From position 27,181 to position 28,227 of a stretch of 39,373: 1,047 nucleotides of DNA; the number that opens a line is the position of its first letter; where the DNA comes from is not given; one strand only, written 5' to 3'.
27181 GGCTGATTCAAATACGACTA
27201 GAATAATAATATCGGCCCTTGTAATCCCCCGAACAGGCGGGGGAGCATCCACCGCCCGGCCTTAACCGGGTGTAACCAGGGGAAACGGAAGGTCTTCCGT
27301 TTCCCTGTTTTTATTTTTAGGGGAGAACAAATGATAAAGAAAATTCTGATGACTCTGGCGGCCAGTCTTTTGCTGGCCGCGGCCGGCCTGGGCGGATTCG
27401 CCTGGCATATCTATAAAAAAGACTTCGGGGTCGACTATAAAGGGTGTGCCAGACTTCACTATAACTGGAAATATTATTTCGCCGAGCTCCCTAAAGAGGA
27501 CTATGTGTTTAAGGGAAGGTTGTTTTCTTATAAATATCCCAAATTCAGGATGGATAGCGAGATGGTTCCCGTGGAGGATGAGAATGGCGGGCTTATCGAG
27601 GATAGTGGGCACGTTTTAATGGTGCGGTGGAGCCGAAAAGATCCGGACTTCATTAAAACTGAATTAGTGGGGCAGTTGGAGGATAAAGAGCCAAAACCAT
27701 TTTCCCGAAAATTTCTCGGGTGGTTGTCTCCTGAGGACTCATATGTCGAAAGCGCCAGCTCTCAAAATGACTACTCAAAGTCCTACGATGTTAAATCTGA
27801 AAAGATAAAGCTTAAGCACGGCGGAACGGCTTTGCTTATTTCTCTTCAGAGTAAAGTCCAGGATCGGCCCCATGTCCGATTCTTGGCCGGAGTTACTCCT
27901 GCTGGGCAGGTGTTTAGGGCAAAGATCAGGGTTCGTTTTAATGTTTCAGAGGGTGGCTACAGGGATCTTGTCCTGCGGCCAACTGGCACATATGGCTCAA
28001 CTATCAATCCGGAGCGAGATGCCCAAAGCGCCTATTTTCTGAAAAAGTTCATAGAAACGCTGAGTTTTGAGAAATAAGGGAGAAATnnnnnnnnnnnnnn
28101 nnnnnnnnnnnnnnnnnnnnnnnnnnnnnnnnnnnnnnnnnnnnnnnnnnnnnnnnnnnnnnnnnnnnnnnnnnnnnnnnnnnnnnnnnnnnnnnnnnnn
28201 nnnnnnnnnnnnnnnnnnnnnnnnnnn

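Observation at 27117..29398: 2.2-kb lower-GC islet flanked by 38-bp direct repeats, inserted at the 3' end of a HigBA toxin-antitoxin locus, with no recombinase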

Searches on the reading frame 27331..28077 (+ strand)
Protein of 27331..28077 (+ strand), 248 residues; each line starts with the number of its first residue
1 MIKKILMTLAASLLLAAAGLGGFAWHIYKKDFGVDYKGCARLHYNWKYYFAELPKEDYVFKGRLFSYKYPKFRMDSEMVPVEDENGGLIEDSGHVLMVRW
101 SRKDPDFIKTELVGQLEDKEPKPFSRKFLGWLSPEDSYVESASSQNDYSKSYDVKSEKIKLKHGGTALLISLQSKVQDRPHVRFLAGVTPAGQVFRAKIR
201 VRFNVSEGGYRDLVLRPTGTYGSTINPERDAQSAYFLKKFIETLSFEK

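Call 10: search_protein_families(library=pfam, proteins=[window:27331-28077:+], max_evalue=0.01)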
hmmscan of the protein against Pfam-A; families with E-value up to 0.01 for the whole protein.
window:27331-28077:+ (248 aa): 0 families

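Call 50: find_homologous_proteins(query=window:27331-28077:+)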
Query window:27331-28077:+ (248 aa): 8 proteins with E <= 0.001 among 926 candidates.
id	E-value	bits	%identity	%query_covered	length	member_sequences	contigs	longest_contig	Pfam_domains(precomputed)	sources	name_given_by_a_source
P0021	1.5e-164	563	100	100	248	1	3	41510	-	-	-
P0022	5.6e-89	316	59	100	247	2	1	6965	-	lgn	-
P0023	4.2e-82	293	56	100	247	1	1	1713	-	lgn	-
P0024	3.5e-80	287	56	100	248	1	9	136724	-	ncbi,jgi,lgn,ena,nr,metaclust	ncbi:MAG: hypothetical protein A2X35_04060 [Elusimicrobia bacterium GWA2_61_42]|nr:MAG: hypothetical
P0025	1.1e-77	279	55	100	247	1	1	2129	-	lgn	-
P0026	2.3e-73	265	53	100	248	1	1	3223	-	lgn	-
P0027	2.5e-71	258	51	100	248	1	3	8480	-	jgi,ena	-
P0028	6.3e-67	244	50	100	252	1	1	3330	-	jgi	jgi:hypothetical protein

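Call 51: find_encoding_contigs(protein=P0024, flank=7000, max_places=4)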
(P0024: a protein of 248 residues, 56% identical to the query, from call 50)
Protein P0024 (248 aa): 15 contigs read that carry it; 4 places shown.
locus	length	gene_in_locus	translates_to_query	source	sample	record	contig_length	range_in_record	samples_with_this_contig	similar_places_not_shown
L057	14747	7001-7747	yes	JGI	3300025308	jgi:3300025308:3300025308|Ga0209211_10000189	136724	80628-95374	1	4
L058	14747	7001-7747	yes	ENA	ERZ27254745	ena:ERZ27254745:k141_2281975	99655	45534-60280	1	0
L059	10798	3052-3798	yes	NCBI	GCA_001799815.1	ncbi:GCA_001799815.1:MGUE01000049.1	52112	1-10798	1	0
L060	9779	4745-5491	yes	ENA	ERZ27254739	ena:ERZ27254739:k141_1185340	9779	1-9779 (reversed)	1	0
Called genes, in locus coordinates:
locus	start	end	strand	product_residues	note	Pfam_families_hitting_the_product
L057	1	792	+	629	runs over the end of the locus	PF02730:AFOR_N, PF01314:AFOR_C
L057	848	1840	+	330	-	-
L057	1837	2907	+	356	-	-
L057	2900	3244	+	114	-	-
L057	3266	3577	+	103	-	-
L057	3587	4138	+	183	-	PF00334:NDK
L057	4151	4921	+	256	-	-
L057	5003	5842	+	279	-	PF00881:Nitroreductase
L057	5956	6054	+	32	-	-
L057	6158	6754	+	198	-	-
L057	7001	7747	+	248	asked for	-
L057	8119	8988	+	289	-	PF02498:Bro-N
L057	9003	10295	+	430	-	PF00919:UPF0004, PF04055:Radical_SAM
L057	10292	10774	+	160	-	PF07238:PilZ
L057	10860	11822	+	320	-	PF01715:IPPT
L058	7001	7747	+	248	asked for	-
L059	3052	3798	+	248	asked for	-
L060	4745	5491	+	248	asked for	-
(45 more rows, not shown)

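Call 52: find_encoding_contigs(protein=P0022, flank=7000, max_places=3)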
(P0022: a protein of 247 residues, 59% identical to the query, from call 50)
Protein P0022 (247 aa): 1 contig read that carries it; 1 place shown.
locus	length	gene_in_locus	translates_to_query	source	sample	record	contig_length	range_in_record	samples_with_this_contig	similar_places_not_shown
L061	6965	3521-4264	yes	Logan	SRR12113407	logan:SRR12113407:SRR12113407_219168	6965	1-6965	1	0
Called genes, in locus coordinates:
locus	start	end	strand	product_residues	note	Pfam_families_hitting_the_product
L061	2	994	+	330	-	?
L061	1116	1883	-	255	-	PF01209:Ubie_methyltran (weak), PF05175:MTS (weak), PF13489:Methyltransf_23, PF13847:Methyltransf_31, PF08241:Methyltransf_11, PF08242:Methyltransf_12, PF13649:Methyltransf_25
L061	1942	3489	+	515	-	PF00149:Metallophos, PF02872:5_nucleotid_C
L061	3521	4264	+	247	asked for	-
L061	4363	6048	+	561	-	PF13091:PLDc_2, PF00614:PLDc (faint), PF13091:PLDc_2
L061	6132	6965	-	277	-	?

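Call 66: predict_structure(alignment_id=A5)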
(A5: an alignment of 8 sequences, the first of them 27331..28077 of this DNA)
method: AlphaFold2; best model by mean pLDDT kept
length: 248 residues; sequences in the alignment: 8
mean_pLDDT: 71.2   pTM: 0.69
mean pLDDT of the five models: 71.2, 51.4, 50.2, 49.8, 49.6
residues with pLDDT >= 90: 9; 70-90: 145; 50-70: 75; < 50: 19
segments of 3 or more residues with pLDDT < 50: 91-93, 137-144, 219-223
pLDDT, mean of each block of 10 residues (from residue 1): 74 79 75 62 77 77 78 61 52 51 71 87 83 56 55 86 82 76 83 77 63 55 60 80 81
secondary structure, 60 per line:
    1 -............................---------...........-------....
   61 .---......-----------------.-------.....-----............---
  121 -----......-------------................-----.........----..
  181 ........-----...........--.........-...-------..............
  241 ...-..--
elements in order: H2-29 H39-49 E57-61 E65-70 E96-100 H106-117 H126-131 H145-151 E152-160 E166-174 E179-188 E194-204 H207-215 H227-243

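Call 69: fold_search(model_id=the predicted structure, library=pdb)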
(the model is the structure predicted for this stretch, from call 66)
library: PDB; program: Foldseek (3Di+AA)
matches with E <= 10: 1130; with E <= 0.001: 0
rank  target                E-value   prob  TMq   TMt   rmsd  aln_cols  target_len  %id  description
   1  9gnw_P                5.5e-03  0.97  0.32  0.41  11.6       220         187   13  Universal PSII assembly intermediate (released 2025-09-17)
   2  4rti                  5.9e-03  0.99  0.36  0.48   7.6       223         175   12  The crystal structure of PsbP from Spinacia oleracea (released 2015-03-11)
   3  3jcu_P                1.8e-02  0.91  0.33  0.45   9.9       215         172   12  Cryo-EM structure of spinach PSII-LHCII supercomplex at 3.2 Angstrom resolution (released 2016-05-25)
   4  8z9d_P                2.4e-02  0.44  0.25  0.31  13.9       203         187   14  cryo-EM structure of PSII-LHCII megacomplex from spinach (released 2024-11-13)
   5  4rth_A                2.5e-02  0.85  0.31  0.42  10.3       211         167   14  The crystal structure of PsbP from Zea mays (released 2015-03-11)
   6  6kac_P                3.2e-02  0.91  0.35  0.44   8.4       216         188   11  Cryo-EM structure of the C2S2-type PSII-LHCII supercomplex from Chlamydomonas reihardtii (released 2019-10-23)
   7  6in9_A                7.0e-02  0.18  0.16  0.15  16.5       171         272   10  Crystal structure of MucB in complex with MucA(peri) (released 2019-07-24)
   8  3u0a_A                8.3e-02  0.07  0.13  0.13  16.4       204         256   10  Crystal structure of an Acyl-CoA thioesterase II TesB2 from Mycobacterium marinum (released 2011-10-05)
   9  7lc1_D                8.8e-02  0.07  0.09  0.10  14.6       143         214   11  Crystal Structure of KRAS4b (GMPPNP-bound) in complex with the RBD-PH domains of SIN1 (released 2021-08-04)
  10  4rth_B                9.9e-02  0.69  0.33  0.45   7.5       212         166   11  The crystal structure of PsbP from Zea mays (released 2015-03-11)
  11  5zx9                  1.1e-01  0.44  0.25  0.34  11.4       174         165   11  Crystal structure of apo form fibronectin-binding protein Apa from Mycobacterium tuberculosis (released 2019-05-29)
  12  2lnj_MODEL_1_A        1.3e-01  0.51  0.30  0.40  10.8       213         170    8  Solution Structure of Cyanobacterial PsbP (CyanoP) from Synechocystis sp. PCC 6803 (released 2012-06-06)
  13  4mxt                  1.3e-01  0.11  0.14  0.18  18.4       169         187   10  Crystal structure of an Outer-membrane lipoprotein carrier protein (BACUNI_04723) from Bacteroides uniformis ATCC 8492 a (released 2013-10-16)
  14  2v43_A                1.3e-01  0.10  0.16  0.15  20.2       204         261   12  Crystal structure of RseB: a sensor for periplasmic stress response in E. coli (released 2007-08-28)
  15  7lc1_B                1.3e-01  0.06  0.09  0.10  14.1       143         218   12  Crystal Structure of KRAS4b (GMPPNP-bound) in complex with the RBD-PH domains of SIN1 (released 2021-08-04)
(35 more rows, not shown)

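Call 78: search_protein_families(library=pfam, proteins=[window:27331-28077:+], max_evalue=5)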
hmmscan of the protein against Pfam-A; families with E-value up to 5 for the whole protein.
window:27331-28077:+ (248 aa): 3 families
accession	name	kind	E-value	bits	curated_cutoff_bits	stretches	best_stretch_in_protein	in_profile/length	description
PF03597.20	FixS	-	0.061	13.5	23.1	1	5-31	3-29/44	Cytochrome oxidase maturation protein cbb3-type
PF04551.19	GcpE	-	0.15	11.5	32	1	136-202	144-210/343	GcpE protein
PF09716.15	ETRAMP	-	0.33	11.4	29.1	1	3-30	51-80/81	Malarial early transcribed membrane protein (ETRAMP)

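Call 79: search_protein_families(library=ncbifam, proteins=[window:27331-28077:+], max_evalue=0.01)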
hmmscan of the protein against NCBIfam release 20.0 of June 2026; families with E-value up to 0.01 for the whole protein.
window:27331-28077:+ (248 aa): 0 families
